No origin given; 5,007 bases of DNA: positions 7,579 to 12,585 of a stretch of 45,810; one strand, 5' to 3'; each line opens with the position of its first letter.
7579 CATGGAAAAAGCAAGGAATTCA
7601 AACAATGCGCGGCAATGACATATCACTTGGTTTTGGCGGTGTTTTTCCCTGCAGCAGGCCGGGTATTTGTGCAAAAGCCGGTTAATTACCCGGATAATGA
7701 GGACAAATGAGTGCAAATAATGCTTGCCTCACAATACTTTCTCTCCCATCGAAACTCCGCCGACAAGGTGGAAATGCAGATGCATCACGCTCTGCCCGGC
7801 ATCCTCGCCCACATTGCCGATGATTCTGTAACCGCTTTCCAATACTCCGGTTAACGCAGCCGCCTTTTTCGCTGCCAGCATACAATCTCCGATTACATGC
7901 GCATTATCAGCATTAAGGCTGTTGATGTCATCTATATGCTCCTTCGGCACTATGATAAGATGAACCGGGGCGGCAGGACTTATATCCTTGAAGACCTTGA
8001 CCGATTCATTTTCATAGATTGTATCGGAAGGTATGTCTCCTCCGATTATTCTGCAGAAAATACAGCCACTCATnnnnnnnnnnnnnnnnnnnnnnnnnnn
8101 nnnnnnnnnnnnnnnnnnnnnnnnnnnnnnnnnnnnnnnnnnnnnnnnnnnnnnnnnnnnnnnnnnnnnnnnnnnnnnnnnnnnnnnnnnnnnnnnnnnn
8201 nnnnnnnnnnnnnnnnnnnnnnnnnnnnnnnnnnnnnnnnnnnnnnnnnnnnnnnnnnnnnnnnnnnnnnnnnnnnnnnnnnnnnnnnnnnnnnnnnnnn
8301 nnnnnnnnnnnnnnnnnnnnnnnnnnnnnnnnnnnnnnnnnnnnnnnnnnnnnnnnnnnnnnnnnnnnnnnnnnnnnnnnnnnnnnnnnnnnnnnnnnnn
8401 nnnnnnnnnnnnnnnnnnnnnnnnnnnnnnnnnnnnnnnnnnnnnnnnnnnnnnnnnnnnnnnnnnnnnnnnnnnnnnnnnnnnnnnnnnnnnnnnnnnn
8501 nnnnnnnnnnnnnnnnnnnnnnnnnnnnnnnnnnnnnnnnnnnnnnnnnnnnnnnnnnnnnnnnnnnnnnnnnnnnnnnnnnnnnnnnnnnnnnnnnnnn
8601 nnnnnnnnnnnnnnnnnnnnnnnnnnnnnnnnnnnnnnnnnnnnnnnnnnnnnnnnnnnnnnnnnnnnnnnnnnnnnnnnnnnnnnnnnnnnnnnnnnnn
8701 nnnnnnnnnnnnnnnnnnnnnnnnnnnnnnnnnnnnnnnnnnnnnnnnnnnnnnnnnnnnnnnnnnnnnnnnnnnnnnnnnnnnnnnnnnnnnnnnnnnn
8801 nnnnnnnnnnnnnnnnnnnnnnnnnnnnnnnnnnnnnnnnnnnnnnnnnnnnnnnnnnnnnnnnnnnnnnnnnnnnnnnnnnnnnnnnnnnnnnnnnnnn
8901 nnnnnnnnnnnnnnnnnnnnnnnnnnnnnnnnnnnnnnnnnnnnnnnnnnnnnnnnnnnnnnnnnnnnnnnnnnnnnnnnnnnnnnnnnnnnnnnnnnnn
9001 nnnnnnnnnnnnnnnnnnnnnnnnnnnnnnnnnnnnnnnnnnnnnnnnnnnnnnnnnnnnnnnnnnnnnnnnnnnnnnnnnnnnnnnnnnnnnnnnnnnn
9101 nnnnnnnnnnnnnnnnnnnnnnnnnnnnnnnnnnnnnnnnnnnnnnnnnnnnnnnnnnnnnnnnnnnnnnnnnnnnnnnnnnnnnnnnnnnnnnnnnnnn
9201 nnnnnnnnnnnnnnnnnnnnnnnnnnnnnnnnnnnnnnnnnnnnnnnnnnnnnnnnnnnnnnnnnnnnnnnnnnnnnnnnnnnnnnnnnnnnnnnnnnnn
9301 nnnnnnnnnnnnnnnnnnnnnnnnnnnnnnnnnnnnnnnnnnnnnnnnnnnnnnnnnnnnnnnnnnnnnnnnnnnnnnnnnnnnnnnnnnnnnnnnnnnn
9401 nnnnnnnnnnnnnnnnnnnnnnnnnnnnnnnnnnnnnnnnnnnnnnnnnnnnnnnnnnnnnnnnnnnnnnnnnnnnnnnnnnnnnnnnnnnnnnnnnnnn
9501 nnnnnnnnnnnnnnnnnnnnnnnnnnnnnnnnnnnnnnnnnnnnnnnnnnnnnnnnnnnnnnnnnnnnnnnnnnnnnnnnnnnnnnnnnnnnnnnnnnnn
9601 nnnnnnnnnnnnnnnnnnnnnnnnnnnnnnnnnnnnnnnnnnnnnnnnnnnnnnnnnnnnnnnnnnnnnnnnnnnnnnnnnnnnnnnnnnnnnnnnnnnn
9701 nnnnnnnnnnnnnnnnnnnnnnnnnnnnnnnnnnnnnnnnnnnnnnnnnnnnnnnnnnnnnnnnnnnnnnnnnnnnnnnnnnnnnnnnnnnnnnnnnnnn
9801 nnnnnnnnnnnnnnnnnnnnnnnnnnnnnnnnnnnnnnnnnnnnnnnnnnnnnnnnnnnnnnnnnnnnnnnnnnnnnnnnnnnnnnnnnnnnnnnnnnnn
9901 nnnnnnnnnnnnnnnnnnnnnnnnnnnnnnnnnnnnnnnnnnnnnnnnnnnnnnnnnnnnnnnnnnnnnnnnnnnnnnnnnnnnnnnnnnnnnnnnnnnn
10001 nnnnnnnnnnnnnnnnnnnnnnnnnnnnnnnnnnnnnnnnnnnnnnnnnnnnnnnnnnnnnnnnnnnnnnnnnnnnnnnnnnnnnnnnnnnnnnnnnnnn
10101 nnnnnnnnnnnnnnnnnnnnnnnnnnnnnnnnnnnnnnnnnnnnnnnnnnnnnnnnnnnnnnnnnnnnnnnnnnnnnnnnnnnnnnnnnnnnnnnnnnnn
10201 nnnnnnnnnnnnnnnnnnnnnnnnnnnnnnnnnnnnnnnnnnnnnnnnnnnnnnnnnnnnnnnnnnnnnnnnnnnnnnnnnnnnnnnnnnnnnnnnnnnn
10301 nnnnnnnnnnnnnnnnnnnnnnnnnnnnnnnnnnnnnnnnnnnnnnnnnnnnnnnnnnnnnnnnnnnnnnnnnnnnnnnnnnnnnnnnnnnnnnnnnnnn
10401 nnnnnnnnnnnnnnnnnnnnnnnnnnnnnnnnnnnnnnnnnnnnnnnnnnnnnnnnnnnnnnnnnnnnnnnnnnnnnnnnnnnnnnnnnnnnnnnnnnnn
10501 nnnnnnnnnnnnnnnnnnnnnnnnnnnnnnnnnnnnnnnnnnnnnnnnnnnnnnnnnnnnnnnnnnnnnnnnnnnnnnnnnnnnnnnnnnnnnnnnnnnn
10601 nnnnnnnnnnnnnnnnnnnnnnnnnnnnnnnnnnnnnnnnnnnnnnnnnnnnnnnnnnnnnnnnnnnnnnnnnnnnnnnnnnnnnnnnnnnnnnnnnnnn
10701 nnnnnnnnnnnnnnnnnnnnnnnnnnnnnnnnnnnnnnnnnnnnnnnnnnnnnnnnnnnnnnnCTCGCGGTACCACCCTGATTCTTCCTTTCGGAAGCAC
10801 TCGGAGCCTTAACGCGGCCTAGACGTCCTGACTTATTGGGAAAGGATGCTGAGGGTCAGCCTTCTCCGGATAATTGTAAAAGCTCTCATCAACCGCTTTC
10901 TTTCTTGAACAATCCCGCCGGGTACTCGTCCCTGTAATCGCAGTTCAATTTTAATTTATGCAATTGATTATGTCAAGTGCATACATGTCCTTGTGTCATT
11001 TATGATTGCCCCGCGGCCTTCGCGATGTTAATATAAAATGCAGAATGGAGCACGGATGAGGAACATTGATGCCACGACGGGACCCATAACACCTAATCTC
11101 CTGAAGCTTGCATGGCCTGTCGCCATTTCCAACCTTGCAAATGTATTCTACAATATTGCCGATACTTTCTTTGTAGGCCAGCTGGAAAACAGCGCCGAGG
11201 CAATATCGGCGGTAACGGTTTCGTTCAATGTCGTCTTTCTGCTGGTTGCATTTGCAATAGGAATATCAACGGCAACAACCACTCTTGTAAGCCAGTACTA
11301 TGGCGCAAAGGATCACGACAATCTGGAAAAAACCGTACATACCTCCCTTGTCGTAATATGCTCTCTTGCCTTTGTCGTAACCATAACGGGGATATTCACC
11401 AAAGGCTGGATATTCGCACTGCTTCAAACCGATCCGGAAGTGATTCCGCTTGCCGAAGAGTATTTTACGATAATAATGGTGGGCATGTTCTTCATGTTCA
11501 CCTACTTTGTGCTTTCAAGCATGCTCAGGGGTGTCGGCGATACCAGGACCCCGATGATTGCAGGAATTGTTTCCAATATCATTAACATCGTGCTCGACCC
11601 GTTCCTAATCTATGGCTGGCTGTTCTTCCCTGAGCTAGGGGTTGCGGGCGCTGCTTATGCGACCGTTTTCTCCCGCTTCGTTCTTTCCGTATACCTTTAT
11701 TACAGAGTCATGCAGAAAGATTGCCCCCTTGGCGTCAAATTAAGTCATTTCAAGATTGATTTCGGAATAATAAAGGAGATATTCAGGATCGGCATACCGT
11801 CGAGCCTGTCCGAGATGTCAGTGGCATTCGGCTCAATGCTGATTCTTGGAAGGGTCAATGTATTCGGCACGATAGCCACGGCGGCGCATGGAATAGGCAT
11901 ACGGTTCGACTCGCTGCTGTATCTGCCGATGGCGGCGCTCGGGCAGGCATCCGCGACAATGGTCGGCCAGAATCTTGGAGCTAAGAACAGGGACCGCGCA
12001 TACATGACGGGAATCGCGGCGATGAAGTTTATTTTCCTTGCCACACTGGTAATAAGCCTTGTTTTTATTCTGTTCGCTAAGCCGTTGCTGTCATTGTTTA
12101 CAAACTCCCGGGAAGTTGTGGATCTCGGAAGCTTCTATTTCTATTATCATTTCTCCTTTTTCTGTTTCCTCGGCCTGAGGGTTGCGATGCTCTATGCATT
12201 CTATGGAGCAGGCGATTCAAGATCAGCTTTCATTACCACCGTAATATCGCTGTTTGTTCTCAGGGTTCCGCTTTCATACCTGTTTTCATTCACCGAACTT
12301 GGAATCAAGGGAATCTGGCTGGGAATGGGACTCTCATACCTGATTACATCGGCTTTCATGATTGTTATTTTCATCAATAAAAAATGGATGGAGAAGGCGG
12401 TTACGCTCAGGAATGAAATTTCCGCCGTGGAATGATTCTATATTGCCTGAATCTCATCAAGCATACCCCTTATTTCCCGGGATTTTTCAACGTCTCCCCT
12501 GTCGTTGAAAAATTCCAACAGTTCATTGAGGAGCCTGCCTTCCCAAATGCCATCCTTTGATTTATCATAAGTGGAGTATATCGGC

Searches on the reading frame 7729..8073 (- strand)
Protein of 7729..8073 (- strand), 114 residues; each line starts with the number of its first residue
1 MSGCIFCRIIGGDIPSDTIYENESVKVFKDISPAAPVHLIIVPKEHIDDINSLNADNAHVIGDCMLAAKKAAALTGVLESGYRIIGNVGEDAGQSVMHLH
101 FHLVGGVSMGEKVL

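Call 15: search_protein_families(library=pfam, proteins=[window:7729-8073:-], max_evalue=0.01)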
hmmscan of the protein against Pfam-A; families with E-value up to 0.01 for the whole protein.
window:7729-8073:- (114 aa): 2 families
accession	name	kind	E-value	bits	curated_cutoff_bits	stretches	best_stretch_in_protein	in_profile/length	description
PF11969.13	DcpS_C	-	1.1e-22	81.1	24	1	4-105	2-101/114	Scavenger mRNA decapping enzyme C-term binding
PF01230.28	HIT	-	1.3e-22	80.7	21.5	1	13-106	3-95/98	HIT domain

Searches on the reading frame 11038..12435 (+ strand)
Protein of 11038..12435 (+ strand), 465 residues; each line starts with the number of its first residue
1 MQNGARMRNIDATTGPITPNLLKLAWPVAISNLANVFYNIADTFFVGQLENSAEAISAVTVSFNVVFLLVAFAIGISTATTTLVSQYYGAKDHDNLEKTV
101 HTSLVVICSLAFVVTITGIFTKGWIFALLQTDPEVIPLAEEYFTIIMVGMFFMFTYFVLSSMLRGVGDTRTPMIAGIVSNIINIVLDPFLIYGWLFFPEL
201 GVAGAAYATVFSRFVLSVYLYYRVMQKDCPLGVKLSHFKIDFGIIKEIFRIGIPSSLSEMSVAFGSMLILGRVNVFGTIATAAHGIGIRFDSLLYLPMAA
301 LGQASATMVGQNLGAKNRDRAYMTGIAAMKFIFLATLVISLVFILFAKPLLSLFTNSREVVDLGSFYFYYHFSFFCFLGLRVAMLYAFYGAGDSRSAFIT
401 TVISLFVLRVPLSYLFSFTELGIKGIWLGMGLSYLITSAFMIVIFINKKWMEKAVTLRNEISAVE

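Call 15: search_protein_families(library=pfam, proteins=[window:11038-12435:+], max_evalue=0.01)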
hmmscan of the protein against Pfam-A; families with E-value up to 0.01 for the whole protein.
window:11038-12435:+ (465 aa): 2 families
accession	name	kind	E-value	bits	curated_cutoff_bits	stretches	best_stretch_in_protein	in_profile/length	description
PF01554.23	MatE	-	1.3e-67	227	24.9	2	27-188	1-160/161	MatE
PF03023.19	MurJ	-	1.3e-15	57.4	27.4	2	20-228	198-403/451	Lipid II flippase MurJ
